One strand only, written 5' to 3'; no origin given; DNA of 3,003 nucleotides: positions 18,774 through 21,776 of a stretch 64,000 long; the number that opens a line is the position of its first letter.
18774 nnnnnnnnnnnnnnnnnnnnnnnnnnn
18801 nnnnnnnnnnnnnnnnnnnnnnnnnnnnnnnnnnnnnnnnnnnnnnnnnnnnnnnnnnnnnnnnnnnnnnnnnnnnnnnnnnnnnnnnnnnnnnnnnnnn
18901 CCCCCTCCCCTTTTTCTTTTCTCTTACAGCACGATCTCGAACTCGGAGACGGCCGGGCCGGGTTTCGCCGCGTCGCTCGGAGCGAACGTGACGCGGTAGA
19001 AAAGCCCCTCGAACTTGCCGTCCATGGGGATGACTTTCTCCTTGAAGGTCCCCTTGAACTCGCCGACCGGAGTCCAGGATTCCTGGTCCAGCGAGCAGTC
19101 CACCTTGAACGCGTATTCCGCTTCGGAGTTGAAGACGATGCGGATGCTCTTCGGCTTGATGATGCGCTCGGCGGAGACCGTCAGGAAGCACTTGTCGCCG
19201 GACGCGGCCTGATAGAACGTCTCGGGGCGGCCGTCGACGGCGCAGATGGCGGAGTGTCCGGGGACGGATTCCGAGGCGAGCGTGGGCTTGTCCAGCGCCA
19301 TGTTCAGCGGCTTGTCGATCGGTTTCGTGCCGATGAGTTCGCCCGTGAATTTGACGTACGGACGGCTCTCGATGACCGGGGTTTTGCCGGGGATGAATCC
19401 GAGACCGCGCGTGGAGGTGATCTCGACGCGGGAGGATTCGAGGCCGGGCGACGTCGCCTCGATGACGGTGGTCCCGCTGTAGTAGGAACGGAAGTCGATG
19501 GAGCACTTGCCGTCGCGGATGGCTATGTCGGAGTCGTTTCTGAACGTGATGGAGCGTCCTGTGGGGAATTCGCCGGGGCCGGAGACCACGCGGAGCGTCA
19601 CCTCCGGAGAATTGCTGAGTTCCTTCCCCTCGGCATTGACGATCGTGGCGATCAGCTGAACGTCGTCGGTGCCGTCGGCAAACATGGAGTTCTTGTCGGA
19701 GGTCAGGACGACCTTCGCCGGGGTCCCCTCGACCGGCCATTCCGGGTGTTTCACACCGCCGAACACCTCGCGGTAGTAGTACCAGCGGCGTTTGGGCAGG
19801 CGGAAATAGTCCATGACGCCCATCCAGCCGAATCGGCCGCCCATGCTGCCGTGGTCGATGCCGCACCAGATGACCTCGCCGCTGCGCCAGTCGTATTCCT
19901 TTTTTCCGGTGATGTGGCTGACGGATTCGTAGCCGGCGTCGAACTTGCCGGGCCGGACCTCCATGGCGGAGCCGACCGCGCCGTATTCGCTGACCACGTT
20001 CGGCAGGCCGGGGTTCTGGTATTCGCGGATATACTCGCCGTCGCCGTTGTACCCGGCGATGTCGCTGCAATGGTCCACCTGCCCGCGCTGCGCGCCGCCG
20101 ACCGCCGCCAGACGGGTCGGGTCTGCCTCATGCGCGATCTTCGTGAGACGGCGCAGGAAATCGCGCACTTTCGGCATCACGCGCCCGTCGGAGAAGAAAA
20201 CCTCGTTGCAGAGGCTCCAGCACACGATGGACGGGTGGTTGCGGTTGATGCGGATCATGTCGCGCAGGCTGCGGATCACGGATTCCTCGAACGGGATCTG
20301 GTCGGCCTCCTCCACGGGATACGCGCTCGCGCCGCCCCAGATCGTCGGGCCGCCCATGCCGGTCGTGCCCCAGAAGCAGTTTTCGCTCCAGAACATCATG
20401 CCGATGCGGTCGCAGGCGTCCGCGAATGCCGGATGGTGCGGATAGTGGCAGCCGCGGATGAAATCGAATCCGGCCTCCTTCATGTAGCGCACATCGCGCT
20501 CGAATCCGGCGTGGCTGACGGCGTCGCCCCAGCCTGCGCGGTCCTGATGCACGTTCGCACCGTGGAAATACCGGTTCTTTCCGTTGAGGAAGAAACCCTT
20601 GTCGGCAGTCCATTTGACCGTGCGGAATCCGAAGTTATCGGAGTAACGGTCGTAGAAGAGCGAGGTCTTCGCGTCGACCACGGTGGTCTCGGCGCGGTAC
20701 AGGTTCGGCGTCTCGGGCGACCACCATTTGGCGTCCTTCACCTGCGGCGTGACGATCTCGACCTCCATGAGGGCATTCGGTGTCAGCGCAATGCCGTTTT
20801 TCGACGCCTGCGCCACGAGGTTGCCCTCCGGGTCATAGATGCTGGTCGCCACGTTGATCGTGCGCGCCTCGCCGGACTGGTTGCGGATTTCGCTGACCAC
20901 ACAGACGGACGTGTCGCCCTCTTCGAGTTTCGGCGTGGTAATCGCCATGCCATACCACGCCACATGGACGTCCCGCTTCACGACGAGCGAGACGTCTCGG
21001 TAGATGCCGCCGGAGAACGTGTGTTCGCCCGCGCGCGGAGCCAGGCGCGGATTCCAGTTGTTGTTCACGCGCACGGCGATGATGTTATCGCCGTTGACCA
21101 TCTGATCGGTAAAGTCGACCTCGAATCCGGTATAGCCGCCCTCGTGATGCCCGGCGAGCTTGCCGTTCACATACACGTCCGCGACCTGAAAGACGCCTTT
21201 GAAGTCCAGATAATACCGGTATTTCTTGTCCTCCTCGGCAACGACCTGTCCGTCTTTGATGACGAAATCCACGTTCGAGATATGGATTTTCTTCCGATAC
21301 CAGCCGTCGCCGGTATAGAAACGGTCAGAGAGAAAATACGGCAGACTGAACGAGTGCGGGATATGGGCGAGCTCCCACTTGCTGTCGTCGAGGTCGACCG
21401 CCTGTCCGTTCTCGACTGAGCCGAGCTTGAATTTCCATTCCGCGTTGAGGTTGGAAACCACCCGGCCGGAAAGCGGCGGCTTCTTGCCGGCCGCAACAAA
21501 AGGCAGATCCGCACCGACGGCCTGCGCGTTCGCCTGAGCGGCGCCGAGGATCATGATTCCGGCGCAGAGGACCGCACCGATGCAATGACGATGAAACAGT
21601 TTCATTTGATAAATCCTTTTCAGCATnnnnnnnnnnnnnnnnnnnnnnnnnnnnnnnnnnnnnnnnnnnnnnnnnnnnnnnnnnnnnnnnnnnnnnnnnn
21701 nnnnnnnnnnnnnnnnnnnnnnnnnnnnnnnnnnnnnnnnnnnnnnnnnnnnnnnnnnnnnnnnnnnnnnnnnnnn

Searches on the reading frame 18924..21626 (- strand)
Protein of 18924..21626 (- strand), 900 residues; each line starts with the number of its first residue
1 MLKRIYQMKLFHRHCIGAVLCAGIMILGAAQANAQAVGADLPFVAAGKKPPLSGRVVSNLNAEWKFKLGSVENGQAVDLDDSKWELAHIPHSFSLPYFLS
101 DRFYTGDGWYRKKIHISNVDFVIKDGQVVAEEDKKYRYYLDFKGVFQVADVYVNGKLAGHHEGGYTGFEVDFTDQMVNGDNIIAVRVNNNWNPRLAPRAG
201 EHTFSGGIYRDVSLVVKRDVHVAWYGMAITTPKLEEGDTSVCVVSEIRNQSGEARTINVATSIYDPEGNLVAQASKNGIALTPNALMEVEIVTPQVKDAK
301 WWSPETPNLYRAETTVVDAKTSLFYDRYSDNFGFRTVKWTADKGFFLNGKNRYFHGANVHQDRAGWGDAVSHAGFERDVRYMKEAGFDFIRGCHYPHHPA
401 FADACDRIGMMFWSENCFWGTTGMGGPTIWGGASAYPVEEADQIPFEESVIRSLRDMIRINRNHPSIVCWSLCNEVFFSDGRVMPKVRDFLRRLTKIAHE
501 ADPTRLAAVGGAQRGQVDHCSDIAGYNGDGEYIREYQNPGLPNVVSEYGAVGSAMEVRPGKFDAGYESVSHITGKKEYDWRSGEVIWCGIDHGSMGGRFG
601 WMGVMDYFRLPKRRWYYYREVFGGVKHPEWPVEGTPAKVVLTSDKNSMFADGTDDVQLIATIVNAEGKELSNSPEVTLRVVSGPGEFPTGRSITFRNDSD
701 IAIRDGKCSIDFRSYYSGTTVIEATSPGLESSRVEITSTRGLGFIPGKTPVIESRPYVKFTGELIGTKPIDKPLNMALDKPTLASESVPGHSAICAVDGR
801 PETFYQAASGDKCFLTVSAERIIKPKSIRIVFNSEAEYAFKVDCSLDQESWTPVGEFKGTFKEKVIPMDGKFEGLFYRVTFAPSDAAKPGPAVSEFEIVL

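Call 11: search_protein_families(library=pfam, proteins=[window:18924-21626:-])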
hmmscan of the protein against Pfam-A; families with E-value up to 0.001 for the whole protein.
window:18924-21626:- (900 aa): 6 families
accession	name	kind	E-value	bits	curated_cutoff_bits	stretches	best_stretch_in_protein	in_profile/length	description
PF02836.23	Glyco_hydro_2_C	-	6.6e-27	94.9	21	1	342-518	5-170/302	Glycosyl hydrolases family 2, TIM barrel domain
PF02837.24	Glyco_hydro_2_N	-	5.9e-14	52.8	28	1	59-215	3-166/169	Glycosyl hydrolases family 2, sugar binding domain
PF00703.27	Glyco_hydro_2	-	4.7e-13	50.3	23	1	230-335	8-109/109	Glycosyl hydrolases family 2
PF22666.2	Glyco_hydro_2_N2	-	3e-08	34.4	27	1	125-200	54-130/167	Glycosyl hydrolase 2 galactose-binding domain-like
PF02369.22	Big_1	-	8.3e-06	26.3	34.9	1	639-737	2-91/93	Bacterial Ig-like domain (group 1)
PF18565.7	Glyco_hydro2_C5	-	3.5e-05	24.1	32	1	640-734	2-102/103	Glycoside hydrolase family 2 C-terminal domain 5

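Call 15: find_encoding_contigs(protein=window:18924-21626:-, flank=3000, max_places=10)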
Protein window:18924-21626:- (900 aa): no gene with exactly this product is on record in the collection.

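Call 17: find_encoding_contigs(protein=window:18924-21605:-, flank=3000, max_places=10)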
Protein window:18924-21605:- (893 aa): 4 contigs read that carry it; 2 places shown.
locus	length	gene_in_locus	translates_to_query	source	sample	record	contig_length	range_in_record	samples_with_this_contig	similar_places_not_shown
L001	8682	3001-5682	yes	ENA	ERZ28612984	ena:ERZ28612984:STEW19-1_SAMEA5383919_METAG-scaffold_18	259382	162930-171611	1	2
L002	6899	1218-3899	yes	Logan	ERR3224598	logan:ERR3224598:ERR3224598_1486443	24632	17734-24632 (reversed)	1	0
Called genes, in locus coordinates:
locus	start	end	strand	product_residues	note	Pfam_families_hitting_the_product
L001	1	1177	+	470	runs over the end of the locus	PF01595:CNNM, PF00571:CBS, PF03471:CorC_HlyC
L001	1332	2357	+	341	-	-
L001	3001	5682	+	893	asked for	PF02837:Glyco_hydro_2_N, PF22666:Glyco_hydro_2_N2, PF00703:Glyco_hydro_2, PF02836:Glyco_hydro_2_C, PF02369:Big_1 (weak)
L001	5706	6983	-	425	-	PF05977:MFS_3, PF00083:Sugar_tr (weak), PF07690:MFS_1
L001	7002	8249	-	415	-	PF00350:Dynamin_N (weak), PF01926:MMR_HSR1, PF18128:HydF_dimer, PF18133:HydF_tetramer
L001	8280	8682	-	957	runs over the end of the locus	PF02837:Glyco_hydro_2_N, PF22666:Glyco_hydro_2_N2 (weak), PF00703:Glyco_hydro_2, PF02836:Glyco_hydro_2_C, PF16355:DUF4982, PF18565:Glyco_hydro2_C5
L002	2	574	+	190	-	?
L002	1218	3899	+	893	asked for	PF02837:Glyco_hydro_2_N, PF22666:Glyco_hydro_2_N2, PF00703:Glyco_hydro_2, PF02836:Glyco_hydro_2_C, PF02369:Big_1 (weak)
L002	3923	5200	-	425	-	PF05977:MFS_3, PF00083:Sugar_tr (weak), PF07690:MFS_1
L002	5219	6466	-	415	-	PF00350:Dynamin_N (weak), PF01926:MMR_HSR1, PF18128:HydF_dimer, PF18133:HydF_tetramer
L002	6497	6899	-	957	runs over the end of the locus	PF02837:Glyco_hydro_2_N, PF22666:Glyco_hydro_2_N2 (weak), PF00703:Glyco_hydro_2, PF02836:Glyco_hydro_2_C, PF16355:DUF4982, PF18565:Glyco_hydro2_C5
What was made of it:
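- Checked: The true GH2 start is the ATG at 21605, not 21626 (call 17).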

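Call 18: find_homologous_proteins(query=window:18924-21605:-, max_evalue=1e-50)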
Query window:18924-21605:- (893 aa): 3867 proteins with E <= 1e-50 among 8000 candidates; the best 120 are listed.
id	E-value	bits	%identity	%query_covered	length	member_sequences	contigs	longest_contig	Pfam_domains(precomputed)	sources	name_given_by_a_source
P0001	0.0e+0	2056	97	100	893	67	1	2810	PF02837.25,PF02836.24,PF00703.28,PF22666.3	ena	-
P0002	0.0e+0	1959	92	100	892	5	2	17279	PF02837.25,PF02369.23,PF02836.24,PF00703.28,PF18565.8,PF22666.3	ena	-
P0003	0.0e+0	1957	91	100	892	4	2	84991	PF02837.25,PF02369.23,PF02836.24,PF00703.28,PF18565.8,PF22666.3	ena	-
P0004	0.0e+0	1919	90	100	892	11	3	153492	PF02837.25,PF02369.23,PF02836.24,PF00703.28,PF18565.8,PF22666.3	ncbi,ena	-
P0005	0.0e+0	1867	88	100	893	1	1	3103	PF02837.25,PF02369.23,PF02836.24,PF00703.28,PF18565.8,PF22666.3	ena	-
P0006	0.0e+0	1846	86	100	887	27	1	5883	PF02837.25,PF02369.23,PF02836.24,PF00703.28,PF18565.8,PF22666.3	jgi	jgi:hypothetical protein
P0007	0.0e+0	1826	86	100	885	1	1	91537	PF02837.25,PF02836.24,PF00703.28,PF18565.8,PF22666.3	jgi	jgi:hypothetical protein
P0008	0.0e+0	1826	85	100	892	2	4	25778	PF02837.25,PF00754.32,PF02369.23,PF02836.24,PF00703.28,PF18565.8,PF22666.3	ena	-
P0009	0.0e+0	1821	85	100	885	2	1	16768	PF02837.25,PF00754.32,PF02369.23,PF02836.24,PF00703.28,PF18565.8,PF22666.3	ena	-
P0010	0.0e+0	1811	85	100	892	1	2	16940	PF02837.25,PF00754.32,PF02369.23,PF02836.24,PF00703.28,PF18565.8,PF22666.3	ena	-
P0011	0.0e+0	1809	85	100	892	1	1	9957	PF02837.25,PF00754.32,PF02369.23,PF02836.24,PF00703.28,PF18565.8,PF22666.3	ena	-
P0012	0.0e+0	1788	84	100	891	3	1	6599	PF02837.25,PF02369.23,PF02836.24,PF00703.28,PF18565.8,PF22666.3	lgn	-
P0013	0.0e+0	1780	84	100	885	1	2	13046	PF02837.25,PF02836.24,PF00703.28,PF18565.8,PF22666.3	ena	-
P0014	0.0e+0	1734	82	100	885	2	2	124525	PF02837.25,PF00754.32,PF02369.23,PF02836.24,PF00703.28,PF18565.8,PF22666.3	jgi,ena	-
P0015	0.0e+0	1707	81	100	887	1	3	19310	PF02837.25,PF00754.32,PF02836.24,PF00703.28,PF18565.8,PF22666.3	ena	-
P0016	0.0e+0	1704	81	100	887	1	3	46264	PF02837.25,PF00754.32,PF02836.24,PF00703.28,PF18565.8,PF22666.3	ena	-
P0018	0.0e+0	1659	79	100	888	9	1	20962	PF02837.25,PF00754.32,PF02369.23,PF02836.24,PF00703.28,PF18565.8,PF22666.3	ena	-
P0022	0.0e+0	1573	75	100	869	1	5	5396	PF02837.25,PF00754.32,PF02836.24,PF00703.28,PF18565.8,PF22666.3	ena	-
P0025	0.0e+0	1531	73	100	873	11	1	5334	PF02837.25,PF00754.32,PF02836.24,PF00703.28,PF22666.3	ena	-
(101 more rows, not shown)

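Call 19: find_encoding_contigs(protein=P0004, flank=4000, max_places=4)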
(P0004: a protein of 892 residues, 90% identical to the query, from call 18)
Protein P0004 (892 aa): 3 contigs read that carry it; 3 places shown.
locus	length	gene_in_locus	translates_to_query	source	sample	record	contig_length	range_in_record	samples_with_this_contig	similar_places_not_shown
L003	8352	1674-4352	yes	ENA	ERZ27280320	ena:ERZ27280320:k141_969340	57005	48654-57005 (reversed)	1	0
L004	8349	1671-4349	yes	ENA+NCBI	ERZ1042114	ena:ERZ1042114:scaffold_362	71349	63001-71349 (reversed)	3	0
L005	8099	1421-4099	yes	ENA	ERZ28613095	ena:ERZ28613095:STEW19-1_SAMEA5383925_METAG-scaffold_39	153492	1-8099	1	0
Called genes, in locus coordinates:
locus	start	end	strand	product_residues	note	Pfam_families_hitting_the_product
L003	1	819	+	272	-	?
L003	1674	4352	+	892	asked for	PF02837:Glyco_hydro_2_N, PF22666:Glyco_hydro_2_N2 (weak), PF00703:Glyco_hydro_2, PF02836:Glyco_hydro_2_C, PF02369:Big_1 (weak), PF18565:Glyco_hydro2_C5 (weak)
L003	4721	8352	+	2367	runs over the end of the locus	-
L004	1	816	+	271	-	?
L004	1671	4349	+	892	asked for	PF02837:Glyco_hydro_2_N, PF22666:Glyco_hydro_2_N2 (weak), PF00703:Glyco_hydro_2, PF02836:Glyco_hydro_2_C, PF02369:Big_1 (weak), PF18565:Glyco_hydro2_C5 (weak)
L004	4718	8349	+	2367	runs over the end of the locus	-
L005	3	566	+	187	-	?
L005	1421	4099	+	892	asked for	PF02837:Glyco_hydro_2_N, PF22666:Glyco_hydro_2_N2 (weak), PF00703:Glyco_hydro_2, PF02836:Glyco_hydro_2_C, PF02369:Big_1 (weak), PF18565:Glyco_hydro2_C5 (weak)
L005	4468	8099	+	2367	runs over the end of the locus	-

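Call 20: find_encoding_contigs(protein=P0007, flank=4000, max_places=4)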
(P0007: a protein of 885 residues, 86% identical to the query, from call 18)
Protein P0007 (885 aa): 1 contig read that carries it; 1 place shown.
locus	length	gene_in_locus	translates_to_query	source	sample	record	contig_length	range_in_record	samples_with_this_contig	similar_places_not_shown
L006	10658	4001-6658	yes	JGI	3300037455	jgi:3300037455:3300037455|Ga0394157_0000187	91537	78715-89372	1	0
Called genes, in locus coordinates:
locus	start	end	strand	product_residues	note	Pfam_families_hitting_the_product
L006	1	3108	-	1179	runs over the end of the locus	PF02927:CelD_N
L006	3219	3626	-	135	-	-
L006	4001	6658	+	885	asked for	PF02837:Glyco_hydro_2_N, PF22666:Glyco_hydro_2_N2 (weak), PF00703:Glyco_hydro_2, PF18565:Glyco_hydro2_C5 (faint), PF02836:Glyco_hydro_2_C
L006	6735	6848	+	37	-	-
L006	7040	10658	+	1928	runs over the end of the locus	?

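Call 21: find_encoding_contigs(protein=P0014, flank=4000, max_places=4)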
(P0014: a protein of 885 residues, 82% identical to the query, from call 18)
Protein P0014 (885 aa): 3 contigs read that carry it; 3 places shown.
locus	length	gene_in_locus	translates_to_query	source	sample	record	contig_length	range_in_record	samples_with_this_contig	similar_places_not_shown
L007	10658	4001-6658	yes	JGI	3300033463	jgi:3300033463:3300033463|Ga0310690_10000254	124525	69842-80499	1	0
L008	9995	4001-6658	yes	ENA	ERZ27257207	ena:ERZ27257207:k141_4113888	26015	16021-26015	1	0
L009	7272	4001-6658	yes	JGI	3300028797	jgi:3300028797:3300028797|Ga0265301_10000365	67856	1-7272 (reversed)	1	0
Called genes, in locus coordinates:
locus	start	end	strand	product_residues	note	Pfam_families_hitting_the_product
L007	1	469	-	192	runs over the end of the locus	-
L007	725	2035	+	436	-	PF01595:CNNM, PF00571:CBS, PF03471:CorC_HlyC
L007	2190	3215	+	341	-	-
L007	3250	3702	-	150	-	-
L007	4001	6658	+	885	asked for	PF02837:Glyco_hydro_2_N, PF22666:Glyco_hydro_2_N2 (weak), PF00703:Glyco_hydro_2, PF02836:Glyco_hydro_2_C, PF02369:Big_1 (weak), PF18565:Glyco_hydro2_C5 (weak), PF00754:F5_F8_type_C (faint)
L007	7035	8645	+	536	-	-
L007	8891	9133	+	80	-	PF04221:RelB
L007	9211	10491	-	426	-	PF00083:Sugar_tr (faint), PF07690:MFS_1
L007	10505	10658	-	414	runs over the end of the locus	PF00350:Dynamin_N (weak), PF01926:MMR_HSR1, PF18128:HydF_dimer, PF18133:HydF_tetramer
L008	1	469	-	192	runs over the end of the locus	-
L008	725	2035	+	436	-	PF01595:CNNM, PF00571:CBS, PF03471:CorC_HlyC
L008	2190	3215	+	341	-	-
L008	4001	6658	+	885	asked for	PF02837:Glyco_hydro_2_N, PF22666:Glyco_hydro_2_N2 (weak), PF00703:Glyco_hydro_2, PF02836:Glyco_hydro_2_C, PF02369:Big_1 (weak), PF18565:Glyco_hydro2_C5 (weak), PF00754:F5_F8_type_C (faint)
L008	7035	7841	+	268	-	-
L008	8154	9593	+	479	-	PF04616:Glyco_hydro_43, PF00251:Glyco_hydro_32N (weak)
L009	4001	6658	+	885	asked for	PF02837:Glyco_hydro_2_N, PF22666:Glyco_hydro_2_N2 (weak), PF00703:Glyco_hydro_2, PF02836:Glyco_hydro_2_C, PF02369:Big_1 (weak), PF18565:Glyco_hydro2_C5 (weak), PF00754:F5_F8_type_C (faint)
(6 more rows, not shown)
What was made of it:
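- Gene callers placed 135-150-aa ORFs across it in two metagenome records (calls 20, 21).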

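Call 22: find_encoding_contigs(protein=P0018, flank=4000, max_places=4)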
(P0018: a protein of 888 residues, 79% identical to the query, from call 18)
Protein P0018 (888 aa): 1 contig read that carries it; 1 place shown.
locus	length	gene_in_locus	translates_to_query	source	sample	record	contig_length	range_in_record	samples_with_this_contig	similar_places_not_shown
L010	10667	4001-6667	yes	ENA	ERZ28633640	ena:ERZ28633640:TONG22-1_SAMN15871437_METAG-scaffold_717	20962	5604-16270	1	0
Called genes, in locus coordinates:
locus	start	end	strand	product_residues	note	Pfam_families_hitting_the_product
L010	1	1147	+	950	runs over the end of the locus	PF02837:Glyco_hydro_2_N (weak), PF22666:Glyco_hydro_2_N2 (weak), PF00703:Glyco_hydro_2, PF02836:Glyco_hydro_2_C, PF16355:DUF4982, PF18565:Glyco_hydro2_C5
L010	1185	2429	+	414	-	PF00350:Dynamin_N (faint), PF01926:MMR_HSR1, PF18128:HydF_dimer, PF18133:HydF_tetramer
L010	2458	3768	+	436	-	PF05977:MFS_3 (faint), PF00083:Sugar_tr (faint), PF07690:MFS_1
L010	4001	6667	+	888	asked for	PF02837:Glyco_hydro_2_N, PF00754:F5_F8_type_C (faint), PF22666:Glyco_hydro_2_N2, PF00703:Glyco_hydro_2, PF02836:Glyco_hydro_2_C, PF02369:Big_1 (weak), PF18565:Glyco_hydro2_C5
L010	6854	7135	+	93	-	PF04221:RelB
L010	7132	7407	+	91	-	PF15738:YafQ_toxin, PF05016:ParE_toxin (weak)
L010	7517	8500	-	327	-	-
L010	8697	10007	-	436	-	PF01595:CNNM, PF00571:CBS (weak), PF03471:CorC_HlyC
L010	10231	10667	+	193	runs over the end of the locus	-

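Call 41: find_encoding_contigs(protein=P0016, flank=3000, max_places=4)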
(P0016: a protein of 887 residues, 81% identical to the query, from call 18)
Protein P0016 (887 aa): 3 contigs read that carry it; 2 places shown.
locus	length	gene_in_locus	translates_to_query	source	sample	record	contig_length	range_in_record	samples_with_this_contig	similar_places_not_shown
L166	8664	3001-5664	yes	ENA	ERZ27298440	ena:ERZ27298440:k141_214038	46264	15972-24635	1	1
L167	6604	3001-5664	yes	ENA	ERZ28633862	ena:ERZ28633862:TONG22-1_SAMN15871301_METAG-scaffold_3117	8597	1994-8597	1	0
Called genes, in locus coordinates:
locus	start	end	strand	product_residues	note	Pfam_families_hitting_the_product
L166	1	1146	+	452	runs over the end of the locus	PF01595:CNNM, PF00571:CBS, PF03471:CorC_HlyC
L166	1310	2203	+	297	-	-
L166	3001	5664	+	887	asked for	PF02837:Glyco_hydro_2_N, PF22666:Glyco_hydro_2_N2, PF00703:Glyco_hydro_2, PF02836:Glyco_hydro_2_C, PF18565:Glyco_hydro2_C5 (weak), PF00754:F5_F8_type_C (weak)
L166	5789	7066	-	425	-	PF00083:Sugar_tr (weak), PF05977:MFS_3, PF07690:MFS_1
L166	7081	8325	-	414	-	PF00350:Dynamin_N (weak), PF01926:MMR_HSR1, PF18128:HydF_dimer, PF18133:HydF_tetramer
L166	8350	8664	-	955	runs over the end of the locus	PF02837:Glyco_hydro_2_N, PF22666:Glyco_hydro_2_N2 (faint), PF00703:Glyco_hydro_2, PF02836:Glyco_hydro_2_C, PF16355:DUF4982, PF18565:Glyco_hydro2_C5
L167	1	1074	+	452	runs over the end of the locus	PF01595:CNNM, PF00571:CBS, PF03471:CorC_HlyC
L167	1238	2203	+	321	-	-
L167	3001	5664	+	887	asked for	PF02837:Glyco_hydro_2_N, PF22666:Glyco_hydro_2_N2, PF00703:Glyco_hydro_2, PF02836:Glyco_hydro_2_C, PF18565:Glyco_hydro2_C5 (weak), PF00754:F5_F8_type_C (weak)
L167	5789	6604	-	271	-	?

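Call 42: find_encoding_contigs(protein=P0022, flank=3000, max_places=6)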
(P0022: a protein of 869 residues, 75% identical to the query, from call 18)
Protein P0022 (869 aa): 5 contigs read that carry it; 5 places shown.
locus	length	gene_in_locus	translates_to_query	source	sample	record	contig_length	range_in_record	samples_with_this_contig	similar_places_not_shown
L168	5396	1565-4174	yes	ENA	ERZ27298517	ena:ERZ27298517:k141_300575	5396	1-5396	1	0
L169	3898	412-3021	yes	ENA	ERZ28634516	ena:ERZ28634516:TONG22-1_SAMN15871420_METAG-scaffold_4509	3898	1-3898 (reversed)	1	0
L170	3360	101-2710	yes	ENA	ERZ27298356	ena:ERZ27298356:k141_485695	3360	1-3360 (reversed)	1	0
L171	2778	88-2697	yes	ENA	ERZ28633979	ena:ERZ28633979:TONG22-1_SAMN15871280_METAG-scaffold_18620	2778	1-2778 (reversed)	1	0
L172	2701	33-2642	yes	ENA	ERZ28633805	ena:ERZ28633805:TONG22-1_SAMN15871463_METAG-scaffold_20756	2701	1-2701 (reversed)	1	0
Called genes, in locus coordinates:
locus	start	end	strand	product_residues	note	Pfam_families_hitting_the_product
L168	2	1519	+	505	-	?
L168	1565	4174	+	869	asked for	PF02837:Glyco_hydro_2_N, PF22666:Glyco_hydro_2_N2, PF00703:Glyco_hydro_2, PF02836:Glyco_hydro_2_C, PF18565:Glyco_hydro2_C5 (weak), PF00754:F5_F8_type_C (weak)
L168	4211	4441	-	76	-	PF04973:NMN_transporter (weak)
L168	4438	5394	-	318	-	?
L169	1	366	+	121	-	?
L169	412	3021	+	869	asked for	PF02837:Glyco_hydro_2_N, PF22666:Glyco_hydro_2_N2, PF00703:Glyco_hydro_2, PF02836:Glyco_hydro_2_C, PF18565:Glyco_hydro2_C5 (weak), PF00754:F5_F8_type_C (weak)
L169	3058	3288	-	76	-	PF04973:NMN_transporter (weak)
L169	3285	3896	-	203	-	?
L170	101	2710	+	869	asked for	PF02837:Glyco_hydro_2_N, PF22666:Glyco_hydro_2_N2, PF00703:Glyco_hydro_2, PF02836:Glyco_hydro_2_C, PF18565:Glyco_hydro2_C5 (weak), PF00754:F5_F8_type_C (weak)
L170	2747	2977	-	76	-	PF04973:NMN_transporter (weak)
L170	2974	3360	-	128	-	?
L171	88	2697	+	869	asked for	PF02837:Glyco_hydro_2_N, PF22666:Glyco_hydro_2_N2, PF00703:Glyco_hydro_2, PF02836:Glyco_hydro_2_C, PF18565:Glyco_hydro2_C5 (weak), PF00754:F5_F8_type_C (weak)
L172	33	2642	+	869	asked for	PF02837:Glyco_hydro_2_N, PF22666:Glyco_hydro_2_N2, PF00703:Glyco_hydro_2, PF02836:Glyco_hydro_2_C, PF18565:Glyco_hydro2_C5 (weak), PF00754:F5_F8_type_C (weak)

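Call 43: find_encoding_contigs(protein=P0025, flank=3000, max_places=6)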
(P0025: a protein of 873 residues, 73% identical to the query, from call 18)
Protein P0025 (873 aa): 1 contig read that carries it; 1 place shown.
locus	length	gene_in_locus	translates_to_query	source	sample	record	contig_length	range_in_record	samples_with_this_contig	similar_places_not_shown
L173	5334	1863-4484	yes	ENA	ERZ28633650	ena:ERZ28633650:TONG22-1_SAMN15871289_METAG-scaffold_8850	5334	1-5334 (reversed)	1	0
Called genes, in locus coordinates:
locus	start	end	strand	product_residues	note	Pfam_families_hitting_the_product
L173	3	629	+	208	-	?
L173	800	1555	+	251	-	PF03306:AAL_decarboxy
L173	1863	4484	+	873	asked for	PF02837:Glyco_hydro_2_N, PF00754:F5_F8_type_C (faint), PF22666:Glyco_hydro_2_N2, PF00703:Glyco_hydro_2, PF02836:Glyco_hydro_2_C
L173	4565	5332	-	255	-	?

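Call 51: find_encoding_contigs(protein=P0012, flank=2500, max_places=4)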
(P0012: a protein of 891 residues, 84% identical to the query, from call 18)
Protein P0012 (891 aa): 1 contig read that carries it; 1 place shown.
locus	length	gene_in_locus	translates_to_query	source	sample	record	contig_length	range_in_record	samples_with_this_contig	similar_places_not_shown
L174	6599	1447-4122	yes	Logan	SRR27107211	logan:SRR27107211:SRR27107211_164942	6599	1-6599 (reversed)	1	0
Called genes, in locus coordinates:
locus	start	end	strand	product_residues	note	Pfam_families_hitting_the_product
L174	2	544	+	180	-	?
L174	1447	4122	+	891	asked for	PF02837:Glyco_hydro_2_N, PF22666:Glyco_hydro_2_N2 (weak), PF00703:Glyco_hydro_2, PF02836:Glyco_hydro_2_C, PF02369:Big_1 (weak), PF18565:Glyco_hydro2_C5 (weak)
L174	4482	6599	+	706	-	?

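Call 52: find_encoding_contigs(protein=P0013, flank=2500, max_places=4)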
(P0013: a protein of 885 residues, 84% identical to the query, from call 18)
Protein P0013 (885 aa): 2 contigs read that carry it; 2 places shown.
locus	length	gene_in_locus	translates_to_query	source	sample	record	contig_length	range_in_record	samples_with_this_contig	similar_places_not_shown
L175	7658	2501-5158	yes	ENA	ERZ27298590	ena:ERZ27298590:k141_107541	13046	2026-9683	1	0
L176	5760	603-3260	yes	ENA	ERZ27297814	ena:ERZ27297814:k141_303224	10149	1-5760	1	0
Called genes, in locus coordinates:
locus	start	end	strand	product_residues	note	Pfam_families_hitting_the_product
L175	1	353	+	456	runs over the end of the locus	PF01595:CNNM, PF00571:CBS, PF03471:CorC_HlyC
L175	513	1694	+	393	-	-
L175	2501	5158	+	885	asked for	PF02837:Glyco_hydro_2_N, PF22666:Glyco_hydro_2_N2, PF00703:Glyco_hydro_2, PF02836:Glyco_hydro_2_C, PF18565:Glyco_hydro2_C5 (weak)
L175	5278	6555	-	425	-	PF05977:MFS_3 (weak), PF07690:MFS_1, PF00083:Sugar_tr (weak), PF07690:MFS_1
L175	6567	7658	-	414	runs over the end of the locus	PF00350:Dynamin_N (weak), PF01926:MMR_HSR1, PF18128:HydF_dimer, PF18133:HydF_tetramer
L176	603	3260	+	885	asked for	PF02837:Glyco_hydro_2_N, PF22666:Glyco_hydro_2_N2, PF00703:Glyco_hydro_2, PF02836:Glyco_hydro_2_C, PF18565:Glyco_hydro2_C5 (weak)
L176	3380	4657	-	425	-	PF05977:MFS_3 (weak), PF07690:MFS_1, PF00083:Sugar_tr (weak), PF07690:MFS_1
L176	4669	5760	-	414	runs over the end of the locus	PF00350:Dynamin_N (weak), PF01926:MMR_HSR1, PF18128:HydF_dimer, PF18133:HydF_tetramer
